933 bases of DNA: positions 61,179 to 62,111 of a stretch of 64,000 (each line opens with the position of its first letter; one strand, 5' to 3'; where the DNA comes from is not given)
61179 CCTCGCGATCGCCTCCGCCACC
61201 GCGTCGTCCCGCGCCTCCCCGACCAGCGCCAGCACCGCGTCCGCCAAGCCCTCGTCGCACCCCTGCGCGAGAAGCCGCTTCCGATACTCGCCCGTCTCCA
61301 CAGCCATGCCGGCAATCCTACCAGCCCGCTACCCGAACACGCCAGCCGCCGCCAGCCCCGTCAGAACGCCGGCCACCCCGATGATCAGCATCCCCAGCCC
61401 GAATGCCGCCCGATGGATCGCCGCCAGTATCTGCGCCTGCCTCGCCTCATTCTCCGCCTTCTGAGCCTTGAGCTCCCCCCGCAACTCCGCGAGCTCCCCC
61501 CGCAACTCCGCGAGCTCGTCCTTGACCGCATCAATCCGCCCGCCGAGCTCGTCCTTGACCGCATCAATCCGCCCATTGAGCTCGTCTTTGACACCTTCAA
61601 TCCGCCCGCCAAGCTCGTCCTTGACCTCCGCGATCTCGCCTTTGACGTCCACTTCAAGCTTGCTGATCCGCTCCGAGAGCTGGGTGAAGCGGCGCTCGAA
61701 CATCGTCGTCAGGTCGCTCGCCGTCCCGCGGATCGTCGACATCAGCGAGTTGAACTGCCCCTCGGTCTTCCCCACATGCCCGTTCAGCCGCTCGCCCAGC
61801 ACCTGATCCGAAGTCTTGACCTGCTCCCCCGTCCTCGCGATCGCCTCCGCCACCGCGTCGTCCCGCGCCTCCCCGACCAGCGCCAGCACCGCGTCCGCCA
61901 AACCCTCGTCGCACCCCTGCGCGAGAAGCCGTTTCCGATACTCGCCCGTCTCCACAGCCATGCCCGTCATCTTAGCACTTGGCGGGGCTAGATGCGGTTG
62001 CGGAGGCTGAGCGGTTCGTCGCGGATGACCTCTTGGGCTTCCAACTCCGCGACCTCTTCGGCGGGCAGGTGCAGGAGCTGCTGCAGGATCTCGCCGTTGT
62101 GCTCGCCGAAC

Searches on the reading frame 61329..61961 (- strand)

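Call 74: search_protein_families(library=pfam, max_evalue=1, proteins=[window:61329-61961:-])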
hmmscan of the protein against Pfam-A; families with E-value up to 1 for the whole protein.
window:61329-61961:- (210 aa): 54 families (the best 25 are shown)
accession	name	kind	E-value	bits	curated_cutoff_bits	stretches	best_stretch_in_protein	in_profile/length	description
PF01442.23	Apolipoprotein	-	4.4e-12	46.5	90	2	36-153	85-188/190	Apolipoprotein A1/A4/E domain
PF04513.17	Baculo_PEP_C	-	9e-06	26.2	38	1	60-161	8-105/140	Baculovirus polyhedron envelope protein, PEP, C terminus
PF07889.17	DUF1664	-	0.00019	21.9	34.6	1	82-161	29-107/124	Protein of unknown function (DUF1664)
PF25600.1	TRIM_CC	-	0.00049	20.4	30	1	74-136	15-77/142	TRIM protein coiled-coil region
PF16515.11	HIP1_clath_bdg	-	0.00069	20.4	28.8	1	107-178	22-89/99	Clathrin-binding domain of Huntingtin-interacting protein 1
PF07798.16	CCDC90-like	-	0.001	19.4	33.5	1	41-115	77-151/175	Coiled-coil domain-containing protein 90-like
PF06810.17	Phage_scaffold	-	0.0013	19.2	35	1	107-186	33-103/170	Phage capsid assembly scaffolding protein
PF15665.10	FAM184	-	0.0013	18.9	32.7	1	65-178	89-202/211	Family with sequence similarity 184, A and B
PF14362.11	DUF4407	-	0.0023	17.7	31.3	1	87-185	131-228/297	Domain of unknown function (DUF4407)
PF06705.16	SF-assemblin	-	0.0026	17.6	30.6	1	94-179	67-152/247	SF-assemblin/beta giardin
PF04799.18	Fzo_mitofusin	-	0.0032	17.4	27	1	100-166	89-154/161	fzo-like conserved region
PF05615.18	THOC7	-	0.0073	17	28.7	1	67-172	18-118/136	Tho complex subunit 7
PF07464.16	ApoLp-III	-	0.0093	16.6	36.3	1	122-173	32-83/146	Apolipophorin-III precursor (apoLp-III)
PF01920.25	Prefoldin_2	-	0.0094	16.4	27.6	1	133-177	61-105/106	Prefoldin subunit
PF08663.15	HalX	-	0.011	16.6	23.2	0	148-166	35-53/68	HalX domain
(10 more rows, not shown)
